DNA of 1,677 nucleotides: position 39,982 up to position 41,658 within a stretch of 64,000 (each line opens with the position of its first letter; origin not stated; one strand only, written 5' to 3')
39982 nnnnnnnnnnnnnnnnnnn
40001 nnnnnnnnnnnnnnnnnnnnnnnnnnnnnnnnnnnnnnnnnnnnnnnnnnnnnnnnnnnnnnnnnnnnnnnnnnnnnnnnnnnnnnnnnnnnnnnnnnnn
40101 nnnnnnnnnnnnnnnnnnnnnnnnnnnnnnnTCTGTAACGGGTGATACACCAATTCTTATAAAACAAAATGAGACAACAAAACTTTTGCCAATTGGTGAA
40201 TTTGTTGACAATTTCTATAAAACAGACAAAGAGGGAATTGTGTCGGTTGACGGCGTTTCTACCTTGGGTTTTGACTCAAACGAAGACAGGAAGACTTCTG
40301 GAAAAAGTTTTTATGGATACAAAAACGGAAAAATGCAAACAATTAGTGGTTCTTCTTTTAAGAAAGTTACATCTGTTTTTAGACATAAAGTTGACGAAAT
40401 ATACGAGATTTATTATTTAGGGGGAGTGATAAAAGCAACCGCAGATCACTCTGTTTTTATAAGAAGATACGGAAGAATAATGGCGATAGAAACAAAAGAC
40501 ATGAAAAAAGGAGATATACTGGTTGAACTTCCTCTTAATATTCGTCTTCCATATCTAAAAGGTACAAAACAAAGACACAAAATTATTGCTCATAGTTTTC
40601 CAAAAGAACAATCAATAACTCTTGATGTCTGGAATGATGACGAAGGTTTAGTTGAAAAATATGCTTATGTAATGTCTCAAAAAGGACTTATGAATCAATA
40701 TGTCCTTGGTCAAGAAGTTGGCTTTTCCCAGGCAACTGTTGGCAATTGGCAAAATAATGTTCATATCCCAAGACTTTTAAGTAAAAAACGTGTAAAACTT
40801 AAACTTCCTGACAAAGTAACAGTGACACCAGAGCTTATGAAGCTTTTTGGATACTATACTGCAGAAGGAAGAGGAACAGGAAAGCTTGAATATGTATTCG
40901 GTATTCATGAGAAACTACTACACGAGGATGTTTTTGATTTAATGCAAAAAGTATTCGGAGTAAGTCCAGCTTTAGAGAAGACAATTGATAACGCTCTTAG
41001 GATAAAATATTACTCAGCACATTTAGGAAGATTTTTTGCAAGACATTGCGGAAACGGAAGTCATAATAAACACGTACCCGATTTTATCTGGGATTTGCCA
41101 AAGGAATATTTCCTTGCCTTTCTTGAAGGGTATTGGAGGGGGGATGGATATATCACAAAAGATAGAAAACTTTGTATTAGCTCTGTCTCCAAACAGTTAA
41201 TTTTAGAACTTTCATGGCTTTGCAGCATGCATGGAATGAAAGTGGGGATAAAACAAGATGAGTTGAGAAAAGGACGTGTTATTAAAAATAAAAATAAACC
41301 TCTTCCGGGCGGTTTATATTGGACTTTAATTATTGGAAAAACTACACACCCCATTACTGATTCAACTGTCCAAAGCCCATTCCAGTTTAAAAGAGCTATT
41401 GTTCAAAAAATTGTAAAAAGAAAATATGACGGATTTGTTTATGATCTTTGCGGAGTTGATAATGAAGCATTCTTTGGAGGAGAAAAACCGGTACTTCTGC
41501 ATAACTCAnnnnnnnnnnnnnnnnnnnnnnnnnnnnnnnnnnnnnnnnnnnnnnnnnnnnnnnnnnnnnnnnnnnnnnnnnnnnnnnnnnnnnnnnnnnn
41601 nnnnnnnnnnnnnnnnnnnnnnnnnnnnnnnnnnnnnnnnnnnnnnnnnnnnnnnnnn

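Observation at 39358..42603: FtsH protease interrupted by a Ser1 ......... intein in the AAA+ module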

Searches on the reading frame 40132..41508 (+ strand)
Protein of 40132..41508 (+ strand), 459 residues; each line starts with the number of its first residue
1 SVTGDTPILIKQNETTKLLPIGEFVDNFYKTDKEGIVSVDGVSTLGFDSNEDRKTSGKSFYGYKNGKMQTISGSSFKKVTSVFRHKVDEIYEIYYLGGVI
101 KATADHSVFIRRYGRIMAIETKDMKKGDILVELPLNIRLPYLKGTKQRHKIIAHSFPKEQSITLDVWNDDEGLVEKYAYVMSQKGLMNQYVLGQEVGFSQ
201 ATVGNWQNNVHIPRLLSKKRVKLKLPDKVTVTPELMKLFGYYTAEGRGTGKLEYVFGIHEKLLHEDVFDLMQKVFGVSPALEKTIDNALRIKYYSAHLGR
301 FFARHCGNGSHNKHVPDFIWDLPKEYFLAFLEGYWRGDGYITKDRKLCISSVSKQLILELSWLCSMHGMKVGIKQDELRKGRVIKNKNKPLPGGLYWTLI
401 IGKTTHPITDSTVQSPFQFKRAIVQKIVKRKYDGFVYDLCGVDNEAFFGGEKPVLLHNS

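Call 5: search_protein_families(library=pfam, proteins=[window:40132-41508:+], max_evalue=1)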
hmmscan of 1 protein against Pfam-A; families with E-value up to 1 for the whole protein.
window:40132-41508:+ (459 aa): 2 families
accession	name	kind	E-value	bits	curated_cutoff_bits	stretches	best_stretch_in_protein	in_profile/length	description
PF14528.11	LAGLIDADG_3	-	2e-09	38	22.5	1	328-381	4-60/82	LAGLIDADG-like domain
PF14890.11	Intein_splicing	-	2.4e-09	37.6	35.8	1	63-458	26-155/155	Intein splicing domain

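Call 6: search_protein_families(library=ncbifam, proteins=[window:40132-41508:+], max_evalue=0.1)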
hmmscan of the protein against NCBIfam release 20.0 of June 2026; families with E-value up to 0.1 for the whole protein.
window:40132-41508:+ (459 aa): 9 families
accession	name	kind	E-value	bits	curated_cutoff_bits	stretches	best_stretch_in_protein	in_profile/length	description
NF045703.1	rSAM_Tes_intein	exception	7.2e-18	63.8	1700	1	8-371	163-510/1040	tetraether lipid synthase Tes, intein-containing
NF011491.0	PRK14898.1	equivalog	3.7e-16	58.4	783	1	1-365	76-376/860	DNA-directed RNA polymerase subunit A''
NF011303.0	PRK14715.1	equivalog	9.4e-11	39.5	1585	1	215-377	1101-1266/1627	DNA-directed DNA polymerase II large subunit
TIGR01445.1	intein_Nterm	domain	2.3e-06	28.5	24.5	1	2-110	2-83/83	intein N-terminal splicing region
NF011418.0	PRK14845.1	equivalog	0.00031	18.6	756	1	310-378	213-282/1049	translation initiation factor IF-2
NF006207.0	PRK08332.1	equivalog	0.0019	15.4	2400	1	310-370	1080-1140/1684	vitamin B12-dependent ribonucleotide reductase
NF011302.0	PRK14714.1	equivalog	0.0087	13.6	1791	1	3-132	934-1052/1350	DNA-directed DNA polymerase II large subunit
NF038098.1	GyrA_w_intein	exception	0.011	13.6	1850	1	302-363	311-376/1232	intein-containing DNA gyrase subunit A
TIGR04055.1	rSAM_NirJ2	equivalog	0.085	12.4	500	0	58-127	125-191/326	putative heme d1 biosynthesis radical SAM protein NirJ2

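Call 7: search_solved_structures(query=window:40132-41508:+, max_evalue=1, show_alignments=3)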
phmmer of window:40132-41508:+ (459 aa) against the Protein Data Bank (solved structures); distinct sequences matched with E-value up to 1: 6.
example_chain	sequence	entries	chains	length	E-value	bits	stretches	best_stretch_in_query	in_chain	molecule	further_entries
2cw7_A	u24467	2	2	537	3.3e-18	68.8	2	229-369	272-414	Endonuclease PI-PkoII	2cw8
5o9j_A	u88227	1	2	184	2.6e-08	36.2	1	5-132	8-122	Transcription initiation factor IIB,Transcription initiation factor IIB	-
5o9i_A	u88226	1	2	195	5.2e-08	35.1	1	5-132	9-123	Transcription initiation factor IIB,Transcription initiation factor IIB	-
9hth_A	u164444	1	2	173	0.00044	22.2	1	57-133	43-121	DNA-directed DNA polymerase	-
2jmz_A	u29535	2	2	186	0.0053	18.6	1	17-136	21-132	Hypothetical protein MJ0781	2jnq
4e2u_A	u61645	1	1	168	0.36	12.6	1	78-132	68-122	Pho radA intein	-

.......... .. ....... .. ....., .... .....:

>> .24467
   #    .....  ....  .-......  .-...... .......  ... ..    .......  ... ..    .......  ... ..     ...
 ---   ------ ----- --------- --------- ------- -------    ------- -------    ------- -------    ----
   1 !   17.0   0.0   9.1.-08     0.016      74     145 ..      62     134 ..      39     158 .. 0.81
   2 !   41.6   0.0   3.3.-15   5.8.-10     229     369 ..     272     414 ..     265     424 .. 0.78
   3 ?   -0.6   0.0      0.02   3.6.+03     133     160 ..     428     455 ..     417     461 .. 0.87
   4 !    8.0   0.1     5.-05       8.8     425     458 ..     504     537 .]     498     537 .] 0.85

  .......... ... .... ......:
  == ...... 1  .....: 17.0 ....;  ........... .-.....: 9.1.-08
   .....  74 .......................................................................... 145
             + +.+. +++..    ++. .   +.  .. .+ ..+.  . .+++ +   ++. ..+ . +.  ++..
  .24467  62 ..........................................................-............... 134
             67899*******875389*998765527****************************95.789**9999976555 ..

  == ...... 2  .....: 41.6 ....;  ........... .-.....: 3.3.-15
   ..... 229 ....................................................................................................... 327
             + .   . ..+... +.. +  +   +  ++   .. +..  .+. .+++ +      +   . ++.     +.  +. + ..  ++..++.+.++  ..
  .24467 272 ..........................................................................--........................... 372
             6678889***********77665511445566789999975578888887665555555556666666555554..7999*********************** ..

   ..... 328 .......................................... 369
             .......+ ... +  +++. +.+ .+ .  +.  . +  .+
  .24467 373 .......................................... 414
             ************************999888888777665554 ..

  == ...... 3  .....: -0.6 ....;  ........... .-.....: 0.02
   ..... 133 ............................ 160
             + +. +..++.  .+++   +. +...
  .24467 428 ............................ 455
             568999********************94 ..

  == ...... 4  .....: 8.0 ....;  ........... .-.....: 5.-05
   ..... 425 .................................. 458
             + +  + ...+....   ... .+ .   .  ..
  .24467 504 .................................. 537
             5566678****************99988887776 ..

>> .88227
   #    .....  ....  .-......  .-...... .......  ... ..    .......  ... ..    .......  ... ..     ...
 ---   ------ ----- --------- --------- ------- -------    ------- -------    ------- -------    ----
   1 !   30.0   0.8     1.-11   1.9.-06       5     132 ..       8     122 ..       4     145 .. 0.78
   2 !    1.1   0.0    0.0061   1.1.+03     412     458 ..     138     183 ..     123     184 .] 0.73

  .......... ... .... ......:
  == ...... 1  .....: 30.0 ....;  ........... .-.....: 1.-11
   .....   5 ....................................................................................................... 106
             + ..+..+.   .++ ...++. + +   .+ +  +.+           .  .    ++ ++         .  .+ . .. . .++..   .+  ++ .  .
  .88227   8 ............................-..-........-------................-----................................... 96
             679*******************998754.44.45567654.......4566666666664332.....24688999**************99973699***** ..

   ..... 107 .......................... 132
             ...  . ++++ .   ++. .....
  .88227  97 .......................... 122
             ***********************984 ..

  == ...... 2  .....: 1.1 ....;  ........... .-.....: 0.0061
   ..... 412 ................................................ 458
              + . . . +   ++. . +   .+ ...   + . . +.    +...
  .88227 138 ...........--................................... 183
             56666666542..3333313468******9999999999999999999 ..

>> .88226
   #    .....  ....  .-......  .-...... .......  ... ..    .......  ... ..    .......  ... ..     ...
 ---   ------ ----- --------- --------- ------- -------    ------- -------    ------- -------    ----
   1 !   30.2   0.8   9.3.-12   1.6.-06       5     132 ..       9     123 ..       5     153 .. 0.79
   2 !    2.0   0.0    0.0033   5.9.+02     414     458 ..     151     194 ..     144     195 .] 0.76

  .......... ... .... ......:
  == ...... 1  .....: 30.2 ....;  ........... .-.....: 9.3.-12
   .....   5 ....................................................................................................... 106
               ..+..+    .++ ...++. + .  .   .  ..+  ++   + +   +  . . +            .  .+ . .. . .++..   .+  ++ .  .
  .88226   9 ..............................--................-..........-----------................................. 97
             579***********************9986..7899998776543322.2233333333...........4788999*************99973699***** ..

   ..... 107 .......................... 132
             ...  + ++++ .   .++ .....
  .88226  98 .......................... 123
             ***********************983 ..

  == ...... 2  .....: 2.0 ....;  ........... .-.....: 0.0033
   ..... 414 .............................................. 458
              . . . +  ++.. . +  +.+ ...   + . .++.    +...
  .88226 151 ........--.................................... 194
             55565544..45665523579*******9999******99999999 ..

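Call 8: find_homologous_proteins(query=window:40132-41505:+, max_evalue=0.001)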
Query window:40132-41505:+ (458 aa): 114 proteins with E <= 0.001 among 5829 candidates.
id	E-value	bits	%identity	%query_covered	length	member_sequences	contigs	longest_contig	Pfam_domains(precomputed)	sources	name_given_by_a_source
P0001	2.3e-228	776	73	100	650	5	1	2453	PF14528.12,PF00004.36,PF17862.8,PF14890.12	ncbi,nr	ncbi:AAA family ATPase, partial [Patescibacteria group bacterium]|nr:AAA family ATPase [Patescibacte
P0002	8.7e-208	709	78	85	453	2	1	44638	PF14528.12,PF00004.36,PF14890.12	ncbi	ncbi:MAG: hypothetical protein COU25_03340, partial [Candidatus Levybacteria bacterium CG10_big_fil_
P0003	3.7e-201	687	70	92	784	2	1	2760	PF14528.12,PF00004.36,PF17862.8,PF01434.25,PF14890.12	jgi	-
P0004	5.2e-164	564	57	100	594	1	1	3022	PF00004.36,PF14890.12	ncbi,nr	ncbi:AAA family ATPase, partial [Candidatus Gottesmanbacteria bacterium]|nr:AAA family ATPase [Candi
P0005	5.1e-151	522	52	100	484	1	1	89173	PF14528.12,PF14890.12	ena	-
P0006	7.9e-151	521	55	96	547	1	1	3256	PF14528.12,PF00004.36,PF14890.12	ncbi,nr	ncbi:AAA family ATPase, partial [Candidatus Microgenomates bacterium]|nr:AAA family ATPase [Candidat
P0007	2.7e-149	516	42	75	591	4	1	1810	PF14528.12,PF00004.36,PF14890.12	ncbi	ncbi:MAG: AAA family ATPase, partial [Minisyncoccia bacterium]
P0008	1.7e-147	510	50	100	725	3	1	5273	PF06068.20,PF06480.21,PF14528.12,PF00004.36,PF14890.12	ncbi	ncbi:MAG TPA: ATP-dependent metallopeptidase FtsH/Yme1/Tma family protein, partial [Candidatus Pacei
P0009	1.1e-140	488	52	96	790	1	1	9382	PF00004.36,PF17862.8,PF01434.25,PF14890.12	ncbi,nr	ncbi:MAG: ATP-dependent zinc metalloprotease FtsH [Chloroflexi bacterium]|nr:ATP-dependent zinc meta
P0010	2.9e-138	479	55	82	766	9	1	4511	PF14528.12,PF00004.36,PF17862.8,PF01434.25,PF14890.12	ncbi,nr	ncbi:MAG TPA: ATP-dependent zinc metalloprotease FtsH [Firmicutes bacterium]|nr:ATP-dependent zinc m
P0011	1.4e-137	477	58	81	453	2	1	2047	PF14528.12,PF00004.36,PF14890.12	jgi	-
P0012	1.1e-132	461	48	100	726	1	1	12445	PF06480.21,PF14528.12,PF00004.36,PF14890.12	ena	-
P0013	1.9e-131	457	47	100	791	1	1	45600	PF00004.36,PF17862.8,PF01434.25,PF14890.12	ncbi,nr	ncbi:MAG: ATP-dependent zinc metalloprotease FtsH [Deltaproteobacteria bacterium]|nr:ATP-dependent z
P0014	9.9e-128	445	52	83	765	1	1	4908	PF00004.36,PF17862.8,PF01434.25,PF14890.12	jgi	jgi:ATP-dependent metalloprotease FtsH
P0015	1.7e-127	444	51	91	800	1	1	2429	PF00004.36,PF17862.8,PF01434.25,PF14890.12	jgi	jgi:ATP-dependent metalloprotease FtsH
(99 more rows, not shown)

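Call 20: find_related_loci(query=A1, collection=genome_contigs, flank=3000)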
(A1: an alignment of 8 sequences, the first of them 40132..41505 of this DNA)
Query A1 (458 aa) in genome_contigs; peptide patterns used: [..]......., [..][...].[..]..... (x = any residue, [..] = any of these).
344 stretches matched a pattern; 270 encode a relative of the query (tblastn E <= 1e-3); the best 80 are kept; 80 distinct loci.
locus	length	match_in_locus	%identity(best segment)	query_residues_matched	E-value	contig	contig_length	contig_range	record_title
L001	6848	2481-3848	82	1-458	0e+0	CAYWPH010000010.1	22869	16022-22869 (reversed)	MAG TPA_asm: uncultured Gammaproteobacteria bacterium isolate SRP302447_co3_825 genome assembly, contig: NODE_6140_lengt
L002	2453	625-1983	73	1-458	0e+0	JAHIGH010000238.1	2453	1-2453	MAG: Patescibacteria group bacterium isolate KR11_N2.mb.17 KR11_N2.mb.17_k141_158414, whole genome shotgun sequence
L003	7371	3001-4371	70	1-458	0e+0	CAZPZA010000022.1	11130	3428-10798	MAG TPA_asm: uncultured Gammaproteobacteria bacterium isolate binchicken_co21_463 genome assembly, contig: NODE_4652_len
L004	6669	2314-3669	71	1-458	0e+0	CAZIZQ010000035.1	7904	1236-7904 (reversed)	MAG TPA_asm: uncultured Gammaproteobacteria bacterium isolate binchicken_co251_1011 genome assembly, contig: NODE_13136_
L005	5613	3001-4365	69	1-458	0e+0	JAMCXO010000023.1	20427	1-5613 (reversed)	MAG: Patescibacteria group bacterium isolate FK_Sedi_B_Bin.407 NODE_9092_length_20427_cov_6.76837, whole genome shotgun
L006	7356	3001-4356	69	1-458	0e+0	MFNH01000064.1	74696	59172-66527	MAG: Candidatus Levybacteria bacterium RBG_16_35_11 RBG_16_scaffold_779, whole genome shotgun sequence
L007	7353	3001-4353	69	1-458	0e+0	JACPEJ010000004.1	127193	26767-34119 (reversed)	MAG: Candidatus Blackburnbacteria bacterium isolate NC_groundwater_332_Ag_B-0.1um_41_18 GD18-4_B1_scaffold_1514766, whol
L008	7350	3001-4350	69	1-458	0e+0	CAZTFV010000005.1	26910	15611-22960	MAG TPA_asm: uncultured Gammaproteobacteria bacterium isolate SRP269290_co1_791 genome assembly, contig: NODE_2019_lengt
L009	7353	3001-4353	67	1-458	0e+0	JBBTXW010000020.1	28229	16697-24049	MAG: Patescibacteria group bacterium isolate H51-bin053_1 H51_bin053_1_000000000020, whole genome shotgun sequence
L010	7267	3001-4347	56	1-458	2e-171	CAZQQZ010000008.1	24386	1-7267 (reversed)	MAG TPA_asm: uncultured Candidatus Saccharibacteria bacterium isolate SRP118108_co3_458 genome assembly, contig: NODE_86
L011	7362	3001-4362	56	1-458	5e-169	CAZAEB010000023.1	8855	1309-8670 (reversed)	MAG TPA_asm: uncultured Gammaproteobacteria bacterium isolate SRP178699_co2_539 genome assembly, contig: NODE_8381_lengt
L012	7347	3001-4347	56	1-458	5e-167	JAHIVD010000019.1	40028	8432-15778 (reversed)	MAG: Patescibacteria group bacterium isolate MM_PC_MetaG.mb.55 MM_PC_MetaG.mb.55_k141_522579, whole genome shotgun seque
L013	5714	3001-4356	55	1-458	5e-167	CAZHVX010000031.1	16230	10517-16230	MAG TPA_asm: uncultured Pseudomonadota bacterium isolate SRP256446_co1_199 genome assembly, contig: NODE_1380_length_162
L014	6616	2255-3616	55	1-458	1e-166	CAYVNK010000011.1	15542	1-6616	MAG TPA_asm: uncultured Gammaproteobacteria bacterium isolate binchicken_co387_100 genome assembly, contig: NODE_4429_le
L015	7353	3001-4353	56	1-458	5e-166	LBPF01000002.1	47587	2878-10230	MAG: Candidatus Woesebacteria bacterium GW2011_GWB1_33_38 UR44_C0002, whole genome shotgun sequence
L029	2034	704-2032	54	1-448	2e-167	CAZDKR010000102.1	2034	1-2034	MAG TPA_asm: uncultured Gammaproteobacteria bacterium isolate binchicken_co184_737 genome assembly, contig: NODE_128033_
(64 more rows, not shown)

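Call 37: predict_structure(alignment_id=A2)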
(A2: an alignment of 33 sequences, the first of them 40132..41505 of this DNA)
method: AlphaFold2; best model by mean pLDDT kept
length: 458 residues; sequences in the alignment: 33
mean_pLDDT: 88.7   pTM: 0.86
mean pLDDT of the five models: 88.7, 88.4, 87.8, 87.7, 86.9
residues with pLDDT >= 90: 321; 70-90: 93; 50-70: 28; < 50: 16
segments of 3 or more residues with pLDDT < 50: 53-60, 62-67
pLDDT, mean of each block of 10 residues (from residue 1): 96 94 95 92 90 44 50 91 97 94 95 86 96 86 81 88 85 86 93 93 91 75 88 98 94 95 97 97 93 93 94 96 96 95 93 97 95 91 65 90 81 58 96 97 92 92
secondary structure, 60 per line:
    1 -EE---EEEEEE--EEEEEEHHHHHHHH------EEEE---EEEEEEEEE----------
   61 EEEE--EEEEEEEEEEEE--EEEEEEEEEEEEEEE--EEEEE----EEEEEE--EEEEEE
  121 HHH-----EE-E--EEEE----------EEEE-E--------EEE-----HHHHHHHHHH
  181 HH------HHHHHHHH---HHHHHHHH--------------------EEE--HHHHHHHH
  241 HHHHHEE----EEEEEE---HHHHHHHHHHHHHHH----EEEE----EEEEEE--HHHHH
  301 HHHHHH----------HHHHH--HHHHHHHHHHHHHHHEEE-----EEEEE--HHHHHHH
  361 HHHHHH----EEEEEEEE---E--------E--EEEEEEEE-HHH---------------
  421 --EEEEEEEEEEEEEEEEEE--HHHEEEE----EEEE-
elements in order: E7-12 E15-20 H21-28 E35-38 E42-50 E61-64 E67-78 E81-95 E98-102 E107-112 E115-120 E135-138 E149-152 E163-165 H171-182 H189-196 H200-207 E228-230 H233-245 E252-257 H261-275 E280-283 E288-293 H296-306 H317-321 H324-338 E339-341 E347-351 H354-366 E371-378 E394-401 E423-440 E446-449 E454-457
